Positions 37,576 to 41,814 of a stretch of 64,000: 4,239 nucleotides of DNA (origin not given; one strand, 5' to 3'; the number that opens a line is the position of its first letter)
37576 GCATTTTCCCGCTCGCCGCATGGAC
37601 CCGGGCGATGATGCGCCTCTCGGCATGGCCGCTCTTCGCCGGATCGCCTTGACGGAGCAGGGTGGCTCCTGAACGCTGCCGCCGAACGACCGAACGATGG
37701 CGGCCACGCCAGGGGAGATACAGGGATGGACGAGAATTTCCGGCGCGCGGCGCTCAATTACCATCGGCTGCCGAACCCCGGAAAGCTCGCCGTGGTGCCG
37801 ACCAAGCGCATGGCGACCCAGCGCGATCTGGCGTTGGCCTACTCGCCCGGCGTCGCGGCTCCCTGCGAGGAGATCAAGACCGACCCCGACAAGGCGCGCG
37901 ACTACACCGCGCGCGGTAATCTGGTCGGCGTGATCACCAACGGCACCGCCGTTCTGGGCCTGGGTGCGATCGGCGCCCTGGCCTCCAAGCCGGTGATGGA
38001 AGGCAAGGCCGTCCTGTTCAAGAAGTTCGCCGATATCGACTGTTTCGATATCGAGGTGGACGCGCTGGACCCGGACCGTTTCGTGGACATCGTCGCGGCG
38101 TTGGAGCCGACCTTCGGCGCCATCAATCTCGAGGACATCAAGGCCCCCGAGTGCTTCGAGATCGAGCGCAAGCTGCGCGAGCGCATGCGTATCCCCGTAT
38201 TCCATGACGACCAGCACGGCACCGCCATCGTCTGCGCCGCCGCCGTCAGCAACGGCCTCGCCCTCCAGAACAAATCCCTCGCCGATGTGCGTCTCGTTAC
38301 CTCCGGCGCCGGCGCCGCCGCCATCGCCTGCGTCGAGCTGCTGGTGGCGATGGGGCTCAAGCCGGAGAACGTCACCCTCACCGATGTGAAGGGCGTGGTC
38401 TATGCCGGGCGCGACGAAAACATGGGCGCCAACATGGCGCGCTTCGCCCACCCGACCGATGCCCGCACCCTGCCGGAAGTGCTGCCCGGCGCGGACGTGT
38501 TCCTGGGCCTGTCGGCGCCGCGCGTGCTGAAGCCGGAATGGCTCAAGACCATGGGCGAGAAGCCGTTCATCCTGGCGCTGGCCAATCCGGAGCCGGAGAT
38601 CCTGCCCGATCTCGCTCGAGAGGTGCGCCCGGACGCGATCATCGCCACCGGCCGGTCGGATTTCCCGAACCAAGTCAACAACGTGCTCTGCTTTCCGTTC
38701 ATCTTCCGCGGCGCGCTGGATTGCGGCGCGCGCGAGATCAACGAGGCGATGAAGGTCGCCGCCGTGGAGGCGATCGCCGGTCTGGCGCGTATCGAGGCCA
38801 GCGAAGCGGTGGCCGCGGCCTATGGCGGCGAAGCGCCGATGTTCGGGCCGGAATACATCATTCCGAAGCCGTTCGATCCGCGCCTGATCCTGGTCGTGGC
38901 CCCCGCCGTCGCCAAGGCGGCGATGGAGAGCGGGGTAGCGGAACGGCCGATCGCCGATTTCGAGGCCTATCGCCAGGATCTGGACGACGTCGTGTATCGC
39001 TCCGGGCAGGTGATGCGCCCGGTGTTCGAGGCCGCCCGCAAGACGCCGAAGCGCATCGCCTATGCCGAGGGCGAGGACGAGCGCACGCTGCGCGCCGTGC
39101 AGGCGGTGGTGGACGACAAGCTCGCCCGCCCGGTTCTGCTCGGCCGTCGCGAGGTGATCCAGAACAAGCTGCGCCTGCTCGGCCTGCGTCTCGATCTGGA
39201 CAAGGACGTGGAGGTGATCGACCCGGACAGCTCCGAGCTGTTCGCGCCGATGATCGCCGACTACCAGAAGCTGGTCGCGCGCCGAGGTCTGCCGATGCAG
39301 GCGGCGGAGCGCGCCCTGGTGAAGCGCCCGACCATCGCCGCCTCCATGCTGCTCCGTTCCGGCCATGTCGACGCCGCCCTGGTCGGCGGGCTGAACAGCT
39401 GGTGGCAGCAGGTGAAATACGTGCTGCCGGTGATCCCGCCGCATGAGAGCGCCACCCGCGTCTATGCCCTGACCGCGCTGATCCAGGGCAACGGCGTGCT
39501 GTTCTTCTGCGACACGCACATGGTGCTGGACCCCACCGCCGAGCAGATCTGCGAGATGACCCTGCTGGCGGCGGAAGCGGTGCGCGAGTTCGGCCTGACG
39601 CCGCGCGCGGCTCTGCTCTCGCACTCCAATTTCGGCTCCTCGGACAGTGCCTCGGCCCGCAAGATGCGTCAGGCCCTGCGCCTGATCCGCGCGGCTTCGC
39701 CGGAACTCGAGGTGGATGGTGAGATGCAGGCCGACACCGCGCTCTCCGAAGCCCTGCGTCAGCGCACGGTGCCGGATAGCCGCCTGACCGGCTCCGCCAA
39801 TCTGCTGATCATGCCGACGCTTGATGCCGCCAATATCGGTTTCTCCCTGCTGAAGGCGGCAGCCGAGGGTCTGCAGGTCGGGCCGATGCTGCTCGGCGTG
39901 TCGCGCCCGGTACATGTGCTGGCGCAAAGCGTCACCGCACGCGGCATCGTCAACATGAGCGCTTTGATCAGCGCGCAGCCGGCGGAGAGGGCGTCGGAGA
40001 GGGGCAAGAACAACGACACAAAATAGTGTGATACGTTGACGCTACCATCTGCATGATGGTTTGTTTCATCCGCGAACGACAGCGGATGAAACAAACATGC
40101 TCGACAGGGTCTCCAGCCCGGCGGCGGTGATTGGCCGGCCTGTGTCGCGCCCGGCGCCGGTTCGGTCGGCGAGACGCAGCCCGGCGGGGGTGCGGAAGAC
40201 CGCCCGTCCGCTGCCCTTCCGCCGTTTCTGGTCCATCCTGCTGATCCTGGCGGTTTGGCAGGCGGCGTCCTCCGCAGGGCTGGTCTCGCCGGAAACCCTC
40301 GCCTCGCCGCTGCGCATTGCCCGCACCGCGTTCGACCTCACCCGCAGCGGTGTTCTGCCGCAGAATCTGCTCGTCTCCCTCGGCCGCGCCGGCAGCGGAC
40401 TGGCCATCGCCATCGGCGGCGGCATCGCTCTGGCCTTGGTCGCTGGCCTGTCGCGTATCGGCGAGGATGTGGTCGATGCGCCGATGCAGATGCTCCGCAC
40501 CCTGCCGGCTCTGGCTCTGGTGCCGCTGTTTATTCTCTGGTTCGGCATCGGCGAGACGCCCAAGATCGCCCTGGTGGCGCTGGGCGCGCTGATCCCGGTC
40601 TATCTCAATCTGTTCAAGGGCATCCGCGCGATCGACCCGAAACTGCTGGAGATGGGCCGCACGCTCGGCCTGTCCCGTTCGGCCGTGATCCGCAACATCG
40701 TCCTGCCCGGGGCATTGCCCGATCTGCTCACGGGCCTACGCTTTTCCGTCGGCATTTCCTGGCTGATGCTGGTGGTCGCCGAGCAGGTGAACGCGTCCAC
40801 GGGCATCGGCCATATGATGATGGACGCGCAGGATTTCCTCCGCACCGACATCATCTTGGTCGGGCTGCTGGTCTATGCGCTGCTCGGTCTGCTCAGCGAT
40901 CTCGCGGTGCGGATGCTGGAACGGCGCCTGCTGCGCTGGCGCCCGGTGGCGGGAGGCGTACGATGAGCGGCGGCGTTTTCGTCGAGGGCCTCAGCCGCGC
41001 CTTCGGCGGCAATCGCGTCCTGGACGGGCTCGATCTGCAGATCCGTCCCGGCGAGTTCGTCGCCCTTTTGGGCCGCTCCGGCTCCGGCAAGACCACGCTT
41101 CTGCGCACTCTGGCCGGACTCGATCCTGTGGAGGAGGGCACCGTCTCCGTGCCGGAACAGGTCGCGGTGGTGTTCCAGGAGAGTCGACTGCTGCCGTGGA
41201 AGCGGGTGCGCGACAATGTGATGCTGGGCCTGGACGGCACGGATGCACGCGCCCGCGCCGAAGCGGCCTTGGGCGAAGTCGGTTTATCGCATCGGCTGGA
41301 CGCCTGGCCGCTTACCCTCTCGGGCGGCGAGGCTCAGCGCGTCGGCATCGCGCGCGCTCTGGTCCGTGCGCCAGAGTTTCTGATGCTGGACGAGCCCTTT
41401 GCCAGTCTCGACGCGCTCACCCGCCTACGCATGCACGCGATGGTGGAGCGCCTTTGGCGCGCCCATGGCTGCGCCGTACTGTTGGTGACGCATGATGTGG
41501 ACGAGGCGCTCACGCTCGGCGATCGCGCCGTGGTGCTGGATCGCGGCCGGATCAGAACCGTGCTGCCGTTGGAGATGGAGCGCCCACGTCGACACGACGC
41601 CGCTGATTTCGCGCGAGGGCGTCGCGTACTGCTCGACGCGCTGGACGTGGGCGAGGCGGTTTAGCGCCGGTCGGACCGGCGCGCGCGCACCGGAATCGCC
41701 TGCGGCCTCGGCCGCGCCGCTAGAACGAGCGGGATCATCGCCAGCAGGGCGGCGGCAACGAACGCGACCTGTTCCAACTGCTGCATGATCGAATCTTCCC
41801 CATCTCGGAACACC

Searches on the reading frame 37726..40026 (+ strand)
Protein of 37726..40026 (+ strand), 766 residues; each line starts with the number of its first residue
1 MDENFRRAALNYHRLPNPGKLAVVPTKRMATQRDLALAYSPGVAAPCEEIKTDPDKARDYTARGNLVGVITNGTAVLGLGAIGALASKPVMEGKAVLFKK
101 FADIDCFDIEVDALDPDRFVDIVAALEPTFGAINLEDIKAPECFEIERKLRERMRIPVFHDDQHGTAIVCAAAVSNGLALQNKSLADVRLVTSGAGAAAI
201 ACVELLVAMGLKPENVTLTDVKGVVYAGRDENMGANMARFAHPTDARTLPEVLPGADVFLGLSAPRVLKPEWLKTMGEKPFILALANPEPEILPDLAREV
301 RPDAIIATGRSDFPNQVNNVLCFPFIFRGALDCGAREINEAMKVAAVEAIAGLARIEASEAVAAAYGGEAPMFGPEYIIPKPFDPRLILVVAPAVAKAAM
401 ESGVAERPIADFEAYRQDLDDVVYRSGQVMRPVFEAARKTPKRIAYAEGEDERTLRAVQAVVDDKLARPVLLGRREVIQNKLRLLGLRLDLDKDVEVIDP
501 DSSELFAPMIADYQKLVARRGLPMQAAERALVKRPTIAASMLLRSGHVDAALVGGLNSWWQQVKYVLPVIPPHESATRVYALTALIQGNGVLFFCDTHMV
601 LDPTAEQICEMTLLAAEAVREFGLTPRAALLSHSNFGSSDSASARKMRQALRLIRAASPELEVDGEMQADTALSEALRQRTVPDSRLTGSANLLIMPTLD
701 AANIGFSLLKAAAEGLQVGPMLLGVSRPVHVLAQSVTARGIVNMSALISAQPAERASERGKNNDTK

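Call 29: search_protein_families(library=pfam, proteins=[window:37726-40026:+], max_evalue=0.001)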
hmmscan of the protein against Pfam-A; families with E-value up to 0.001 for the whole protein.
window:37726-40026:+ (766 aa): 3 families
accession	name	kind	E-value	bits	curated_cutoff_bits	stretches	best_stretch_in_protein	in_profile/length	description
PF01515.24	PTA_PTB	-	6.7e-84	282.4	24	1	429-747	2-317/319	Phosphate acetyl/butaryl transferase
PF00390.24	malic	-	1.9e-30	106.5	23.1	1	20-151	3-182/182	Malic enzyme, N-terminal domain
PF03949.21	Malic_M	-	5.2e-15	55.9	23.5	1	165-358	3-229/258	Malic enzyme, NAD binding domain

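Call 49: find_encoding_contigs(protein=window:37726-40026:+, flank=1000, max_places=3)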
Protein window:37726-40026:+ (766 aa): 5 contigs read that carry it; 2 places shown.
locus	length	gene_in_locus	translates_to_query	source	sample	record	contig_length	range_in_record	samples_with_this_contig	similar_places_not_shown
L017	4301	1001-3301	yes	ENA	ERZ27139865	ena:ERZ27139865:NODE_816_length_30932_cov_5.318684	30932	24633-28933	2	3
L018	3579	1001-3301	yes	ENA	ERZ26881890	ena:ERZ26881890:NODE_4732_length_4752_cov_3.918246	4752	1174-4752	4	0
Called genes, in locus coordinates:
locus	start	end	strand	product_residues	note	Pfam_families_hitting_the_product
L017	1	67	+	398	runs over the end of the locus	-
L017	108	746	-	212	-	PF02798:GST_N, PF13417:GST_N_3, PF13409:GST_N_2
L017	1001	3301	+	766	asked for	PF00390:malic, PF03949:Malic_M, PF01515:PTA_PTB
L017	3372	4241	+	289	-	PF00528:BPD_transp_1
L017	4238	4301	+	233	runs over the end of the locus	PF00005:ABC_tran, PF13304:AAA_21 (faint), PF13521:AAA_28 (faint)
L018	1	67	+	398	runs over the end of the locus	-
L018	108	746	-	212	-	PF02798:GST_N, PF13417:GST_N_3, PF13409:GST_N_2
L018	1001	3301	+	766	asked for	PF00390:malic, PF03949:Malic_M, PF01515:PTA_PTB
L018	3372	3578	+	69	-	?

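Call 51: find_encoding_contigs(protein=window:37726-40026:+, flank=10000, max_places=10)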
Protein window:37726-40026:+ (766 aa): 4 contigs read that carry it; 3 places shown.
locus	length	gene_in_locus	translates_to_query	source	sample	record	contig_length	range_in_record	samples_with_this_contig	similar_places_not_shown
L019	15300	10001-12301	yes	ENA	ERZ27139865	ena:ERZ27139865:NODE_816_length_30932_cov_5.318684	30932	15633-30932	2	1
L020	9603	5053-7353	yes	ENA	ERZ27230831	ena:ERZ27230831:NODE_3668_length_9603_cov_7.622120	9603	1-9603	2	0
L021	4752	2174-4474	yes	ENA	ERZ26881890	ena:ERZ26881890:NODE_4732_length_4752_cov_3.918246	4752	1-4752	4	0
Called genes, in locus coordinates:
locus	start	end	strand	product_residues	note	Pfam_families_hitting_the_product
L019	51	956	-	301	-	PF13545:HTH_Crp_2 (weak), PF00392:GntR (weak), PF08220:HTH_DeoR, PF08279:HTH_11, PF12840:HTH_20 (weak), PF19187:HTH_PafC (weak), PF00455:DeoRC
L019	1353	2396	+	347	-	PF00383:dCMP_cyt_deam_1, PF01872:RibD_C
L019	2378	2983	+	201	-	PF00677:Lum_binding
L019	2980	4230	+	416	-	PF00926:DHBP_synthase, PF00925:GTP_cyclohydro2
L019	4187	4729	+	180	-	PF00885:DMRL_synthase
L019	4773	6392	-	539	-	PF09286:Pro-kuma_activ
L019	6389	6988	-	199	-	PF00440:TetR_N (weak)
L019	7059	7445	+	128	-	-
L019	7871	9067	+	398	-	-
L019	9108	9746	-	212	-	PF02798:GST_N, PF13417:GST_N_3, PF13409:GST_N_2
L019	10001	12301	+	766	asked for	PF00390:malic, PF03949:Malic_M, PF01515:PTA_PTB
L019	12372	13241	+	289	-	PF00528:BPD_transp_1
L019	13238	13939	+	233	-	PF00005:ABC_tran, PF13304:AAA_21 (faint), PF13521:AAA_28 (faint)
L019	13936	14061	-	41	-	-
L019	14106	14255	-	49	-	-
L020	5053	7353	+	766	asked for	PF00390:malic, PF03949:Malic_M, PF01515:PTA_PTB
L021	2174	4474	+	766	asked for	PF00390:malic, PF03949:Malic_M, PF01515:PTA_PTB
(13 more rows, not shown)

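Call 84: find_homologous_proteins(query=window:37726-40026:+, max_evalue=1e-100)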
Query window:37726-40026:+ (766 aa): 8000 proteins with E <= 1e-100 among 8000 candidates; the best 120 are listed.
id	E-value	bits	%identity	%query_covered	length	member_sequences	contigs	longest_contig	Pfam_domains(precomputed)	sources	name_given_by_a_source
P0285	0.0e+0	1679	100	100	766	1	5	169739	PF00390.25,PF03949.22,PF01515.25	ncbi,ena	-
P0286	0.0e+0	1629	97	100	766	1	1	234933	PF00390.25,PF03949.22,PF01515.25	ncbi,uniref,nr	ncbi:NADP-dependent malic enzyme [Acetobacteraceae bacterium KSS8]|uniref:NADP-dependent malic enzym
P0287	0.0e+0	1486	88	100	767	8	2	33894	PF00390.25,PF03949.22,PF01515.25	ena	-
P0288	0.0e+0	1471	87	100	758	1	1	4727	PF00390.25,PF03949.22,PF01515.25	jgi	jgi:malate dehydrogenase (oxaloacetate-decarboxylating)(NADP+)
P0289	0.0e+0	1462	87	100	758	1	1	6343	PF00390.25,PF03949.22,PF01515.25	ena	-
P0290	0.0e+0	1460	88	98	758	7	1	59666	PF00390.25,PF03949.22,PF01515.25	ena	-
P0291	0.0e+0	1459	87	99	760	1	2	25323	PF00390.25,PF03949.22,PF01515.25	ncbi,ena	-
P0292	0.0e+0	1452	87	99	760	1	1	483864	PF00390.25,PF03949.22,PF01515.25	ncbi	-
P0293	0.0e+0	1451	87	100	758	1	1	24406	PF00390.25,PF03949.22,PF01515.25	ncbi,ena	-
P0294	0.0e+0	1450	86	99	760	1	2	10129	PF00390.25,PF03949.22,PF01515.25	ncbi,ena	-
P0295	0.0e+0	1445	86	100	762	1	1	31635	PF00390.25,PF03949.22,PF01515.25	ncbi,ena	-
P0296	0.0e+0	1441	87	98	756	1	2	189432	PF00390.25,PF03949.22,PF01515.25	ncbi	ncbi:MAG: NADP-dependent malic enzyme [Janthinobacterium lividum]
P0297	0.0e+0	1440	87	98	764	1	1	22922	PF00390.25,PF03949.22,PF01515.25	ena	-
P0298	0.0e+0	1438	87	98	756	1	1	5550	PF00390.25,PF03949.22,PF01515.25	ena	-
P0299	0.0e+0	1429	86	98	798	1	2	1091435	PF00390.25,PF03949.22,PF01515.25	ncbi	-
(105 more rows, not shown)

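Call 85: find_encoding_contigs(protein=P0286, flank=10000, max_places=3)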
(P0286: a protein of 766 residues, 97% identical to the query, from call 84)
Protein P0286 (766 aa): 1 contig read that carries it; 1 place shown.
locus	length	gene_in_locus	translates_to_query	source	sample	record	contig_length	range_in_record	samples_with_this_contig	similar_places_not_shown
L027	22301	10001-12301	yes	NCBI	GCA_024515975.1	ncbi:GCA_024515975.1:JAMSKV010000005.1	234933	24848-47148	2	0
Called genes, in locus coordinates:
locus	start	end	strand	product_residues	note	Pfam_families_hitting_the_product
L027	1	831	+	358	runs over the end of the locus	PF00383:dCMP_cyt_deam_1, PF01872:RibD_C (weak)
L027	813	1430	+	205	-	PF00677:Lum_binding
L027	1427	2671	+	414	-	PF00926:DHBP_synthase, PF00925:GTP_cyclohydro2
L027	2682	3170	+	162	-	PF00885:DMRL_synthase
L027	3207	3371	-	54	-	-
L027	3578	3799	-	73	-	-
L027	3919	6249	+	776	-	PF00384:Molybdopterin, PF01568:Molydop_binding (faint)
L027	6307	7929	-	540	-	PF09286:Pro-kuma_activ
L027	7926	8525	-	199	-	-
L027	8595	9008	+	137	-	-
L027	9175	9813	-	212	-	PF02798:GST_N, PF13417:GST_N_3, PF13409:GST_N_2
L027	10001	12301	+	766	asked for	PF00390:malic, PF03949:Malic_M, PF01515:PTA_PTB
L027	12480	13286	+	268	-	PF00528:BPD_transp_1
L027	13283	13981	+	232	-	PF00005:ABC_tran, PF13304:AAA_21 (faint)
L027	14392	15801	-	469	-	PF01546:Peptidase_M20, PF07687:M20_dimer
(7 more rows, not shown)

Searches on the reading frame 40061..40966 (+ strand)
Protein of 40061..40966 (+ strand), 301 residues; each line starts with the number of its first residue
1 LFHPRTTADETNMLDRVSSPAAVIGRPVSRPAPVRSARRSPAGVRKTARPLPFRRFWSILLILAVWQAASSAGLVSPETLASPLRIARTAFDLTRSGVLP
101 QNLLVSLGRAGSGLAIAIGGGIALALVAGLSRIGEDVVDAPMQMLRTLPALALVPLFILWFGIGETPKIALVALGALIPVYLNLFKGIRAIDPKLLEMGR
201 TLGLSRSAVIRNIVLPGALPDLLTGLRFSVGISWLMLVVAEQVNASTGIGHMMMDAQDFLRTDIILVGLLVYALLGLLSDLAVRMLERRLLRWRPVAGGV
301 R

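Call 29: search_protein_families(library=pfam, proteins=[window:40061-40966:+], max_evalue=0.001)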
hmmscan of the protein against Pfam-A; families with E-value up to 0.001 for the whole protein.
window:40061-40966:+ (301 aa): 1 family
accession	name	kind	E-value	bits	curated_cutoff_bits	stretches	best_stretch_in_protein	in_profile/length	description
PF00528.27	BPD_transp_1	-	6e-31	108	26.4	1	121-291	1-183/184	Binding-protein-dependent transport system inner membrane component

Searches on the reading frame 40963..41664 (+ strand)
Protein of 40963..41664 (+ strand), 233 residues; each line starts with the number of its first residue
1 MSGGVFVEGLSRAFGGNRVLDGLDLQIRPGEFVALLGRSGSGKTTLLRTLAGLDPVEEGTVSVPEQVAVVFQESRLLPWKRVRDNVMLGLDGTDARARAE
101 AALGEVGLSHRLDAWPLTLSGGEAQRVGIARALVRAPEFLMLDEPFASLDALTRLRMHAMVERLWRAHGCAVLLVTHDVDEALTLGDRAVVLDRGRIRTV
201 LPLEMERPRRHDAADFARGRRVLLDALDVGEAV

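Call 76: find_encoding_contigs(protein=window:40963-41664:+, flank=7000, max_places=10)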
Protein window:40963-41664:+ (233 aa): 7 contigs read that carry it; 5 places shown.
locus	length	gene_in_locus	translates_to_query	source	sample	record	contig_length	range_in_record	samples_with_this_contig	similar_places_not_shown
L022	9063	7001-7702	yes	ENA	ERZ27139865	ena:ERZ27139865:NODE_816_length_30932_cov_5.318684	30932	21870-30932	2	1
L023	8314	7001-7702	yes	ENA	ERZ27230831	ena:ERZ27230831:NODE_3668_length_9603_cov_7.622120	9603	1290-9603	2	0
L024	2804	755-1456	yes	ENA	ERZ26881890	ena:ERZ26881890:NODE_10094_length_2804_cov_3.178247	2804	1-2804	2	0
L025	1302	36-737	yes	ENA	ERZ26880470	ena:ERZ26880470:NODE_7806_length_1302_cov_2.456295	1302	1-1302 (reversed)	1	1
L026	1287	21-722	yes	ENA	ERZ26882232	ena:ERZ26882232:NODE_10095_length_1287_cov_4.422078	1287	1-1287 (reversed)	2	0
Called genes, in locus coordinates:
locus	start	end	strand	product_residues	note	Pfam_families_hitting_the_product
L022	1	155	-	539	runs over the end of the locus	PF09286:Pro-kuma_activ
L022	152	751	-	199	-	PF00440:TetR_N (weak)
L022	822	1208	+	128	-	-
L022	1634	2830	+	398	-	-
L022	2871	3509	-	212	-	PF02798:GST_N, PF13417:GST_N_3, PF13409:GST_N_2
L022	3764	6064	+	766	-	PF00390:malic, PF03949:Malic_M, PF01515:PTA_PTB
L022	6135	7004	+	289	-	PF00528:BPD_transp_1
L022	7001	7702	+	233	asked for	PF00005:ABC_tran, PF13304:AAA_21 (faint), PF13521:AAA_28 (faint)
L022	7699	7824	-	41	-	-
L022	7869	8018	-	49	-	-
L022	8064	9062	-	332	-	?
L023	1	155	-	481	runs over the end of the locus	?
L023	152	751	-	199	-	PF00440:TetR_N (weak)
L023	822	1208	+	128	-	-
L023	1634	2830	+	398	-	-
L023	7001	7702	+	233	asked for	PF00005:ABC_tran, PF13304:AAA_21 (faint), PF13521:AAA_28 (faint)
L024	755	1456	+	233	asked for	PF00005:ABC_tran, PF13304:AAA_21 (faint), PF13521:AAA_28 (faint)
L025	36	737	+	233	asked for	PF00005:ABC_tran, PF13304:AAA_21 (faint), PF13521:AAA_28 (faint)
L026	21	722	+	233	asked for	PF00005:ABC_tran, PF13304:AAA_21 (faint), PF13521:AAA_28 (faint)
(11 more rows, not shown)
